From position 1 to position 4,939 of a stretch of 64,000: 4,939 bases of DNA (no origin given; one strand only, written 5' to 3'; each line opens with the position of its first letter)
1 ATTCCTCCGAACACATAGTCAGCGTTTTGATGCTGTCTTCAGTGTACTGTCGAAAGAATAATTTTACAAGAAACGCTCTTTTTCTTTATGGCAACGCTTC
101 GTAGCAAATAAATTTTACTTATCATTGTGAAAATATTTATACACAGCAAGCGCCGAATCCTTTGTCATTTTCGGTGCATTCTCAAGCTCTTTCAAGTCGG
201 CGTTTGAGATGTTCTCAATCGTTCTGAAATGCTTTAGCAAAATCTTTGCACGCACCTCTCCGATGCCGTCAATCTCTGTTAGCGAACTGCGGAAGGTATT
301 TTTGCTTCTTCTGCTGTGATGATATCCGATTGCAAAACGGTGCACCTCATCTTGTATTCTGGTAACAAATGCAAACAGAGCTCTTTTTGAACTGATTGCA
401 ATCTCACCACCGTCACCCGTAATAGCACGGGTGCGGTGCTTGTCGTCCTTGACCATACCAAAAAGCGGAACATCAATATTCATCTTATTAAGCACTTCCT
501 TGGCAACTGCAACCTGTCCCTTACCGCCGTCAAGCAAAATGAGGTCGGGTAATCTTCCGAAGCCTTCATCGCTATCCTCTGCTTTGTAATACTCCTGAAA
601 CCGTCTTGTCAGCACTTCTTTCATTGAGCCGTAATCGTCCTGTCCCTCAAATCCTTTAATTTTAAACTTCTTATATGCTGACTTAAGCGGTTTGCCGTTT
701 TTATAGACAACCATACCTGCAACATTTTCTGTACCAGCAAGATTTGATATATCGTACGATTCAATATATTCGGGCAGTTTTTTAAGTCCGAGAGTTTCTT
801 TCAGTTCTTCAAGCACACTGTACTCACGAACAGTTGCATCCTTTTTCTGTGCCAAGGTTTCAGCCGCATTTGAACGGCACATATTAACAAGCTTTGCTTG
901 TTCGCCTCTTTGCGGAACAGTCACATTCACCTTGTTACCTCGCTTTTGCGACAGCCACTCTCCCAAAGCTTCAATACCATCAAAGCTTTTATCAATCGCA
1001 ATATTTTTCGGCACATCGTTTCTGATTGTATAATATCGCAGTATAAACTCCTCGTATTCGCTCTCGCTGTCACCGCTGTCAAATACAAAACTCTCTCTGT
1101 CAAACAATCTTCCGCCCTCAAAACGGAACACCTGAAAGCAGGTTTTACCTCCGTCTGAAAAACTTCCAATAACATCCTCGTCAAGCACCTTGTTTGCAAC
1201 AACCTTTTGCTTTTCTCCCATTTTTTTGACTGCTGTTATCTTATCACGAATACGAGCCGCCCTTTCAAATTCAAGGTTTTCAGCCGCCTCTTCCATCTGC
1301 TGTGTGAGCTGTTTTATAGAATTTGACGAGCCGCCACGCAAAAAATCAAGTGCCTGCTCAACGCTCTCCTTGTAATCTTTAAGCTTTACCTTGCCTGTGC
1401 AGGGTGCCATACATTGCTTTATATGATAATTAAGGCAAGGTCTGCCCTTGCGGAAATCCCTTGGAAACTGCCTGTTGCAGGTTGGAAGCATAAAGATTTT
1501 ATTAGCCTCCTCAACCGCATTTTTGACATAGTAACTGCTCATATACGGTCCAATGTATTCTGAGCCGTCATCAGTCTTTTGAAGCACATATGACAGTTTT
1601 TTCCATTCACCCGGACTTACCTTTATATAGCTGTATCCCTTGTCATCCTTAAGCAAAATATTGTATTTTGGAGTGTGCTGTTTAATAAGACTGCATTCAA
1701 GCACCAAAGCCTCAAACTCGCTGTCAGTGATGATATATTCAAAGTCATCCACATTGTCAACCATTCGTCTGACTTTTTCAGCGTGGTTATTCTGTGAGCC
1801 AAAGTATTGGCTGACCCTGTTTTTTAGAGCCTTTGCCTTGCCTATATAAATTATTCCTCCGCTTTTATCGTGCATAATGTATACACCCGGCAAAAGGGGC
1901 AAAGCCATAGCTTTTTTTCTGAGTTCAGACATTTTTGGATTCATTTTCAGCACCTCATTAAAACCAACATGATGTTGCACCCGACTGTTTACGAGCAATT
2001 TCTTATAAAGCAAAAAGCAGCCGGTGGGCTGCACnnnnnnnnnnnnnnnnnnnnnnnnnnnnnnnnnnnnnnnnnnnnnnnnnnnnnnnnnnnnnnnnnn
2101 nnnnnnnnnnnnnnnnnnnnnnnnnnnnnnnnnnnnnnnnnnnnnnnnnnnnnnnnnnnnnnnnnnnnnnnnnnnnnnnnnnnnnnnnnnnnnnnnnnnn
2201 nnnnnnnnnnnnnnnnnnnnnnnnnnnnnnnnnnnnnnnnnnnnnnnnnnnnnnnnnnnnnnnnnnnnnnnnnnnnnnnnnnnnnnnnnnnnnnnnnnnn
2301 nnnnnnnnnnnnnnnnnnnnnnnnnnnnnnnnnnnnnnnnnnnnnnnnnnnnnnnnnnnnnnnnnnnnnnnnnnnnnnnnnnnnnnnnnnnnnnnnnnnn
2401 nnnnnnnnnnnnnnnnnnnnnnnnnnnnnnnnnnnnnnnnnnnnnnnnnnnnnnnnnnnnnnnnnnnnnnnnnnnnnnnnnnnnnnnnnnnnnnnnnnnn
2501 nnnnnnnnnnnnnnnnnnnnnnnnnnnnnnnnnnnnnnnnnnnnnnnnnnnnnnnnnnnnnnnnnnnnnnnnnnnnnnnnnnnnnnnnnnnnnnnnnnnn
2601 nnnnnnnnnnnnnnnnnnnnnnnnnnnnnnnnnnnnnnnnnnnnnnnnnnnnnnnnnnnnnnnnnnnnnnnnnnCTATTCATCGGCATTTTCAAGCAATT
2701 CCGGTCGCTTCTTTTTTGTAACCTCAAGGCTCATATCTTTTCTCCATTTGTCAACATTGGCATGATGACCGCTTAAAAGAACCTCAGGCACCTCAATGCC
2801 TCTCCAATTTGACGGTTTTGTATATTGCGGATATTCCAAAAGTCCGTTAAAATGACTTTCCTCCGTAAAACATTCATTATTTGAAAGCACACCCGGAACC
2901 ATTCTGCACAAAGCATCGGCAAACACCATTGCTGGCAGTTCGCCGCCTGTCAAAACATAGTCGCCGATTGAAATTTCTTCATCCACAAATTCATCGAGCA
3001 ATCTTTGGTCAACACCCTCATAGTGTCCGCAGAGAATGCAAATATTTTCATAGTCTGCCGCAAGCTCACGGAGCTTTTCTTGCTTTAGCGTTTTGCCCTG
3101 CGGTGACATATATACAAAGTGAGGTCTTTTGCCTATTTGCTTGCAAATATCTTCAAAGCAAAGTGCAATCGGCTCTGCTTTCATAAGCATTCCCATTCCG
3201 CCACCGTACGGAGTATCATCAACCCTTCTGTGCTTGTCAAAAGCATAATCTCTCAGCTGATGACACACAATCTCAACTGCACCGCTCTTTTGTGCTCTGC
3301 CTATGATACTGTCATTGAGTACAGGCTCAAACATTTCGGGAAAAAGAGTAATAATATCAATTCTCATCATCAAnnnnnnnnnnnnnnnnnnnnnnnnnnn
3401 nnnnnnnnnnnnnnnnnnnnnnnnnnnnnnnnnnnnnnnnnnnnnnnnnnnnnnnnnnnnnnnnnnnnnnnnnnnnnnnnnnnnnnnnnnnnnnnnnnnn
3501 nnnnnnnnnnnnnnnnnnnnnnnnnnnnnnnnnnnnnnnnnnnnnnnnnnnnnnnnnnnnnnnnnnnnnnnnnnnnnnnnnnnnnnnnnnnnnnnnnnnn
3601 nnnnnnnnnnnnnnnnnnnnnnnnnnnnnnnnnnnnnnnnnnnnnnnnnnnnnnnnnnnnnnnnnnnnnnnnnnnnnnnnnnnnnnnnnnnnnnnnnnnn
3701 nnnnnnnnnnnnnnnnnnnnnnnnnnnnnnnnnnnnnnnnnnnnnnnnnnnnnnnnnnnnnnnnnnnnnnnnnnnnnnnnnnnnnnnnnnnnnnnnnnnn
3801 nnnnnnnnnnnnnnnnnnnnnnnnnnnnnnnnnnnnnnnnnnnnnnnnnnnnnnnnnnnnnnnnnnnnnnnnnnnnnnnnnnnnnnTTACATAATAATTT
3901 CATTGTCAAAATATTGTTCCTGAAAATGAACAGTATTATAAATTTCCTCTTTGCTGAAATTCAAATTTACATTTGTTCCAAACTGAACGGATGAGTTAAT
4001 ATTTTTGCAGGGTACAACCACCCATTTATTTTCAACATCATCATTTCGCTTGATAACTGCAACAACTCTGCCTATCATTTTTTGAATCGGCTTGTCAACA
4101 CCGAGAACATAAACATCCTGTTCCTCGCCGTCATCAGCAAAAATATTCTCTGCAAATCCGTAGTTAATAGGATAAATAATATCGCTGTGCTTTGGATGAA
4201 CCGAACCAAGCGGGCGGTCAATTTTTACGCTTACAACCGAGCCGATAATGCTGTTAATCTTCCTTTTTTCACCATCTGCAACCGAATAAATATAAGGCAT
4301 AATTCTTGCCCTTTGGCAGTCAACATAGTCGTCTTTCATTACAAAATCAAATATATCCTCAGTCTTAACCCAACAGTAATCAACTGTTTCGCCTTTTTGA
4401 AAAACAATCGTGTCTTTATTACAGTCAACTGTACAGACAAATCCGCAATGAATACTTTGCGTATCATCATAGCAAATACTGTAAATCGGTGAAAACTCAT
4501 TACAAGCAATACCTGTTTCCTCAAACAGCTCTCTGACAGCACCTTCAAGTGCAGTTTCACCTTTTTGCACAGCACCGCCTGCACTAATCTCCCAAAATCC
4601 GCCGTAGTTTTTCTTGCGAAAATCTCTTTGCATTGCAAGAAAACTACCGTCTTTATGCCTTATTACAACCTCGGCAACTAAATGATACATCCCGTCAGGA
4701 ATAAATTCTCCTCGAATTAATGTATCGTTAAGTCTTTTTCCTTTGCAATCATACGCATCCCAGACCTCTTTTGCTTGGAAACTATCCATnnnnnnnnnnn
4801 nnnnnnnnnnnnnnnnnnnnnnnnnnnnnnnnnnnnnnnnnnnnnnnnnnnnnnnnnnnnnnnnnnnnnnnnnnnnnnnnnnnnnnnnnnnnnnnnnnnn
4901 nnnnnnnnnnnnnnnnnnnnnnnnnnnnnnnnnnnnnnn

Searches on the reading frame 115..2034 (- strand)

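Call 32: search_protein_families(library=pfam, proteins=[window:115-2034:-], max_evalue=0.00001)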
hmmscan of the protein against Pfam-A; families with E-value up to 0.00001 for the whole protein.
window:115-2034:- (639 aa): 6 families
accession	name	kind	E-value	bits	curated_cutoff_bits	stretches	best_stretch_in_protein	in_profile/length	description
PF08459.17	UvrC_RNaseH_dom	-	4e-53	179.9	22.3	1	412-569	1-159/159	UvrC RNAse H endonuclease domain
PF22920.2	UvrC_RNaseH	-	2.3e-32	111.8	24.3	1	285-397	1-116/116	UvrC Ribonuclease H-like domain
PF02151.25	UVR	-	2.9e-12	46.4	21.5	1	238-271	2-35/36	UvrB/uvrC motif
PF01541.30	GIY-YIG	-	2.6e-11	44.1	22.6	1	50-125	3-78/78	GIY-YIG catalytic domain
PF14520.12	HHH_5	-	2e-09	38.2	27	1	584-630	3-50/57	Helix-hairpin-helix domain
PF12826.13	HHH_2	-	4.7e-08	33.5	27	1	588-639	8-59/64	Helix-hairpin-helix motif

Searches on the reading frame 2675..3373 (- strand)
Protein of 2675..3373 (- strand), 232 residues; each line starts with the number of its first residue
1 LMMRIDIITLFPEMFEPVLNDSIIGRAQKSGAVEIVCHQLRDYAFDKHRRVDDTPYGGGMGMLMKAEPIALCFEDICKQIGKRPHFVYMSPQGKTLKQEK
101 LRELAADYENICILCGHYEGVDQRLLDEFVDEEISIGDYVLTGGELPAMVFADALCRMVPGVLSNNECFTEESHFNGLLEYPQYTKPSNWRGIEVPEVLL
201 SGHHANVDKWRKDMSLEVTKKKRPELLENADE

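Call 88: search_protein_families(library=pfam, proteins=[window:2675-3373:-], max_evalue=0.00001)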
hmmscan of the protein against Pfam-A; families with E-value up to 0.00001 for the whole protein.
window:2675-3373:- (232 aa): 1 family
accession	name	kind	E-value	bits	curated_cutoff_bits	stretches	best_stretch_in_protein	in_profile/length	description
PF01746.26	tRNA_m1G_MT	-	7e-59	199.3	27.3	1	25-224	2-195/195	tRNA (Guanine-1)-methyltransferase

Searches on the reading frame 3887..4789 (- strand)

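Call 88: search_protein_families(library=pfam, proteins=[window:3887-4789:-], max_evalue=0.00001)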
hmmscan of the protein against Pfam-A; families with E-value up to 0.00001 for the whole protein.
window:3887-4789:- (300 aa): 2 families
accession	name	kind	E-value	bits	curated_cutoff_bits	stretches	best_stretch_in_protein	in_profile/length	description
PF00293.34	NUDIX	-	3.2e-16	60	21.1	1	34-146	1-118/134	NUDIX domain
PF00719.24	Pyrophosphatase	-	3.3e-06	27.4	23.5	1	200-293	28-122/153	Inorganic pyrophosphatase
